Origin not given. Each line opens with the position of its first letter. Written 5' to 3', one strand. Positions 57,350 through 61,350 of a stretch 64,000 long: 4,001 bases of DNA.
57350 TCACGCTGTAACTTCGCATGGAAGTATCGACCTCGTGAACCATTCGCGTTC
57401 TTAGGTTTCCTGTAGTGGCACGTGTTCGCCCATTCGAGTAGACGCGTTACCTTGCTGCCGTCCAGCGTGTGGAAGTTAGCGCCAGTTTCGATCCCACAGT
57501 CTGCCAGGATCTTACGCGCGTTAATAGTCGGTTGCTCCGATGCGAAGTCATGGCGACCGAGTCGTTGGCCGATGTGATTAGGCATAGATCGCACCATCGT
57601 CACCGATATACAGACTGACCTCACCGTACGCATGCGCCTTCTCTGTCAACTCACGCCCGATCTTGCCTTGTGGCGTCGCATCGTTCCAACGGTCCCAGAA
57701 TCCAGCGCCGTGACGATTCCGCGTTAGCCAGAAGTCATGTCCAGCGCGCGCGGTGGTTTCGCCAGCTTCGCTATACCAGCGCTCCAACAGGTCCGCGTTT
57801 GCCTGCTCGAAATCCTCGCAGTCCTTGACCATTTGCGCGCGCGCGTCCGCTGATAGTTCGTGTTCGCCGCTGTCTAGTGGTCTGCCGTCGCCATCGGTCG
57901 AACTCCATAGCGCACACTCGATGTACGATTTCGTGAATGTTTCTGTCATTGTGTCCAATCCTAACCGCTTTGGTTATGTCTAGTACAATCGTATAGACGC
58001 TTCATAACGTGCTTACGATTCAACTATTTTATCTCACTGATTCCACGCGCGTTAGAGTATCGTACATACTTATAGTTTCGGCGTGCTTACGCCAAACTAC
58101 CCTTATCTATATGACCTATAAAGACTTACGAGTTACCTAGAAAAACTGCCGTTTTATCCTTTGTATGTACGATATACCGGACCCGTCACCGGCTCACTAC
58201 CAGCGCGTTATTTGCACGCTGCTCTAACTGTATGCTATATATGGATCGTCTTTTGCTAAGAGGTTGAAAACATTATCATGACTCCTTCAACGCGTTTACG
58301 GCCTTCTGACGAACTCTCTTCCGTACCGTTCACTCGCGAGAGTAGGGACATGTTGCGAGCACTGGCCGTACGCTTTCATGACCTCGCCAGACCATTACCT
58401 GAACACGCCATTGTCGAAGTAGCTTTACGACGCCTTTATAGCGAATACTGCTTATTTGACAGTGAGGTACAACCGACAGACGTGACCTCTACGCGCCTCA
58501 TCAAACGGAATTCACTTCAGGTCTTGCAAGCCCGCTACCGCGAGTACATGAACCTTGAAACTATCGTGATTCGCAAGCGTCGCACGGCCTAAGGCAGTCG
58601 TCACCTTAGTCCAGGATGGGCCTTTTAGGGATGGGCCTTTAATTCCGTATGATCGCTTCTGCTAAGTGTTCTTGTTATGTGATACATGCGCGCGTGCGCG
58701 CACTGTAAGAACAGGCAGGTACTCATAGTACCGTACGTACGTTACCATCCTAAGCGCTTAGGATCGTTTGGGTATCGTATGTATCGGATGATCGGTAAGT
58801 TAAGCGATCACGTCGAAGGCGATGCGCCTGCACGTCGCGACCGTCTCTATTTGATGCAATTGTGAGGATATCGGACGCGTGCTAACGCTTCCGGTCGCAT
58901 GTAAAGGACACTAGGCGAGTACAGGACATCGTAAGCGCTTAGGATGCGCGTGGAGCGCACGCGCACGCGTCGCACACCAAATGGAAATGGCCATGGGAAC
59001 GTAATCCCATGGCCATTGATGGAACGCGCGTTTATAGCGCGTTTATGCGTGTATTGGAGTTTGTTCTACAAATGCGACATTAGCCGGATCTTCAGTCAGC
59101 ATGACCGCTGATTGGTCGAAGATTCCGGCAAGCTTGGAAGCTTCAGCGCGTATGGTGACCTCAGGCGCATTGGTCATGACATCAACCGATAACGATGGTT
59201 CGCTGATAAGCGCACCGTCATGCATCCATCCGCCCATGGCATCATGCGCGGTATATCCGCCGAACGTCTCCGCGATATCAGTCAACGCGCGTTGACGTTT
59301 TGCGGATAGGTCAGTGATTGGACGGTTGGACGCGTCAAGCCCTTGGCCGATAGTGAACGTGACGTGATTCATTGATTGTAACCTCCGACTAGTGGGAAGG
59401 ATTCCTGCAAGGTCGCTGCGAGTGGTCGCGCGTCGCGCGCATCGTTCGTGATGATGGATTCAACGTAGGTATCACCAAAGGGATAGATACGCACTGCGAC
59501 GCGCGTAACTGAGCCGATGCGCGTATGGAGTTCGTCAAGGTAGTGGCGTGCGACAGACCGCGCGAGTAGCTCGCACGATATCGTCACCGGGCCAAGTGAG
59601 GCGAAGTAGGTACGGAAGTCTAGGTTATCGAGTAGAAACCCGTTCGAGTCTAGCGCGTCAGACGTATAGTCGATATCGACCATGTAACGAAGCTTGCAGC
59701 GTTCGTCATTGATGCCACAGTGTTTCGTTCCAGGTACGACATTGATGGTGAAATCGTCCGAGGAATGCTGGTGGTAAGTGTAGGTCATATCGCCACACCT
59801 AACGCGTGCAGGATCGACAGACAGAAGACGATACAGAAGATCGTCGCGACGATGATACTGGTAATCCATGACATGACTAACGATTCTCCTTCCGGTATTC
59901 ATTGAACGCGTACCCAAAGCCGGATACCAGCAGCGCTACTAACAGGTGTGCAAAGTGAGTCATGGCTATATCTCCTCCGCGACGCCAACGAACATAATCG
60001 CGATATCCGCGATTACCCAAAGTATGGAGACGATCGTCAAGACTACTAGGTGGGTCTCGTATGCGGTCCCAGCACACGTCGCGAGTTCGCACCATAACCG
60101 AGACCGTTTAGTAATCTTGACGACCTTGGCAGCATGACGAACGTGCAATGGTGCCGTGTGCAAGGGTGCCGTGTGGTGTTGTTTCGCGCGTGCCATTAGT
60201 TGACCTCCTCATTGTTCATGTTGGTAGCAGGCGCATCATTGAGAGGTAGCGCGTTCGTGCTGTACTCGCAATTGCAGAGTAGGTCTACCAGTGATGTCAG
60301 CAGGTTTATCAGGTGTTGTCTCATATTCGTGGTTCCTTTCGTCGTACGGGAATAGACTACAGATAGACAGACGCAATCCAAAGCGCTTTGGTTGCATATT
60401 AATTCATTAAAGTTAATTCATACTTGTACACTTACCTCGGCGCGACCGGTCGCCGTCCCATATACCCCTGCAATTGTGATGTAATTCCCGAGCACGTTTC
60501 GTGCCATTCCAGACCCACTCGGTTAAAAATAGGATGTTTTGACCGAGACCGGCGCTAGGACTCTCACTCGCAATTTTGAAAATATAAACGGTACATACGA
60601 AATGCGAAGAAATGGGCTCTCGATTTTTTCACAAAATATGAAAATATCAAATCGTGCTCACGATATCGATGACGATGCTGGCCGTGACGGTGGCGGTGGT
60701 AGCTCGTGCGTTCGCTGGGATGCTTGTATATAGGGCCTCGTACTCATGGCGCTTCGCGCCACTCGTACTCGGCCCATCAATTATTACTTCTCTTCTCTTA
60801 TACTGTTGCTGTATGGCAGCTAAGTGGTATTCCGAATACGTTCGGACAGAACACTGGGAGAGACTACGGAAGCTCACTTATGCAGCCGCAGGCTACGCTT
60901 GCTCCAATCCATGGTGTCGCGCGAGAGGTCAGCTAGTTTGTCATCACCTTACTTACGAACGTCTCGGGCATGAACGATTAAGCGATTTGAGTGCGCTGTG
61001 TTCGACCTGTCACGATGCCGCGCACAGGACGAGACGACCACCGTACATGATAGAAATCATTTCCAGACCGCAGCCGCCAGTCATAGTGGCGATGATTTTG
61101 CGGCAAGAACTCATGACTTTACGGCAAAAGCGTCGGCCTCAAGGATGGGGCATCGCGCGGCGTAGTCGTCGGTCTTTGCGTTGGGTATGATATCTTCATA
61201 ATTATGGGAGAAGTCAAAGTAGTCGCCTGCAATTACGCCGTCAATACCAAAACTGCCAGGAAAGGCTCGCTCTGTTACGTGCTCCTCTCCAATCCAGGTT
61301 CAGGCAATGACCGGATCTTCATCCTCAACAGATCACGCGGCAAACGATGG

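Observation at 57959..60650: Strand-switch region with repeat-rich non-coding DNA (candidate origin, packaging or regulatory hub)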

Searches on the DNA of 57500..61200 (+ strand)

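Call 4: search_dna_similar(query=window:57500-61200:+, collection=phages, mode=near)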
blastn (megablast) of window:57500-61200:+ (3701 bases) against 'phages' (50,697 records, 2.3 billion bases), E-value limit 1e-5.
No match.

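Call 27: search_rna_families(source=window, start=57800, end=60800, threshold=evalue, max_evalue=1)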
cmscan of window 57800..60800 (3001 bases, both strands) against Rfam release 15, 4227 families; matches with E-value up to 1: 2.
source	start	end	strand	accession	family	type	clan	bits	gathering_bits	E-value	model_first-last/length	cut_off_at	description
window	58945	59024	+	RF02055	STnc380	Gene; sRNA;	-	28.1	60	0.0099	1-108/108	no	Enterobacterial sRNA STnc380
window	59087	59191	-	RF00283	SCARNA18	Gene; snRNA; snoRNA; scaRNA;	-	18.8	40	0.93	1-83/83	no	small Cajal body-specific RNA 18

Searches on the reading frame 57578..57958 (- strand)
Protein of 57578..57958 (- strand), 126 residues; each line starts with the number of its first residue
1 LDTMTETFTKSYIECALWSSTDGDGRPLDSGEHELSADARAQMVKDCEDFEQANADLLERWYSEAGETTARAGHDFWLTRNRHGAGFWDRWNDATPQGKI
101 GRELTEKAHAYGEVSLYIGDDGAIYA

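Call 13: search_protein_families(library=pfam, proteins=[window:57578-57958:-], max_evalue=0.01)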
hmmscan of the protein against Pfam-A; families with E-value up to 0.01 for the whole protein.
window:57578-57958:- (126 aa): 0 families

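Call 14: search_protein_families(library=phrogs, proteins=[window:57578-57958:-], max_evalue=0.01)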
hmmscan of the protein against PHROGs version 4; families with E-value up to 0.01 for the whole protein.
window:57578-57958:- (126 aa): 2 families
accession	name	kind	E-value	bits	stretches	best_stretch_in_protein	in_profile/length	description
phrog_1915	-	unknown function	1.8e-23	84.4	1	6-125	10-139/141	-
phrog_20867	-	unknown function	7.6e-08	33.4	1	62-114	123-170/193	-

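Call 17: find_related_loci(query=window:57578-57958:-, collection=viral_contigs, flank=10000)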
Query window:57578-57958:- (126 aa) in viral_contigs; peptide patterns used: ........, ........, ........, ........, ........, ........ (x = any residue, [..] = any of these).
331 stretches matched a pattern; 328 encode a relative of the query (tblastn E <= 1e-3); the best 80 are kept; 80 distinct loci.
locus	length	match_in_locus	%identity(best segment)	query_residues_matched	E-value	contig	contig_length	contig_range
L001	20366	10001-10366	63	6-125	1e-49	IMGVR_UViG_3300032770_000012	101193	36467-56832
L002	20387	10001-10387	50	5-126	4e-33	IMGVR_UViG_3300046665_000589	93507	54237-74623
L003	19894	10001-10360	52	2-126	4e-32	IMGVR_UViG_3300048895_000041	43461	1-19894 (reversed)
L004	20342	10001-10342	53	2-126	1e-31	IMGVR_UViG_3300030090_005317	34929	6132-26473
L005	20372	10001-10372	51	3-125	1e-31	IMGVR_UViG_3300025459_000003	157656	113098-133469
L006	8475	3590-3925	49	8-126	1e-31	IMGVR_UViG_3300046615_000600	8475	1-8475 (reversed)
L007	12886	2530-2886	46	6-125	2e-31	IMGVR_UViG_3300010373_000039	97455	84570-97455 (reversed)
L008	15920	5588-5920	51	6-125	3e-31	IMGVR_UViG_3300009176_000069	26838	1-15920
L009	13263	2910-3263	48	2-126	2e-30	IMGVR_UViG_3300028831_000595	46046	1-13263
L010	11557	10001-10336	48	8-126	1e-30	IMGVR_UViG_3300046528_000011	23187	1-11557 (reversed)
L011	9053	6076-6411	48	8-126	1e-30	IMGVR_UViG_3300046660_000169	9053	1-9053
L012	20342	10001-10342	52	6-125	1e-30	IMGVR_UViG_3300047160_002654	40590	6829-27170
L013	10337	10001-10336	48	8-126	1e-30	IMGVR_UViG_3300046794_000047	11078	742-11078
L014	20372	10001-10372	51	6-125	4e-30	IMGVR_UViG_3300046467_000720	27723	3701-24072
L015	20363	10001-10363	48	6-125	2e-29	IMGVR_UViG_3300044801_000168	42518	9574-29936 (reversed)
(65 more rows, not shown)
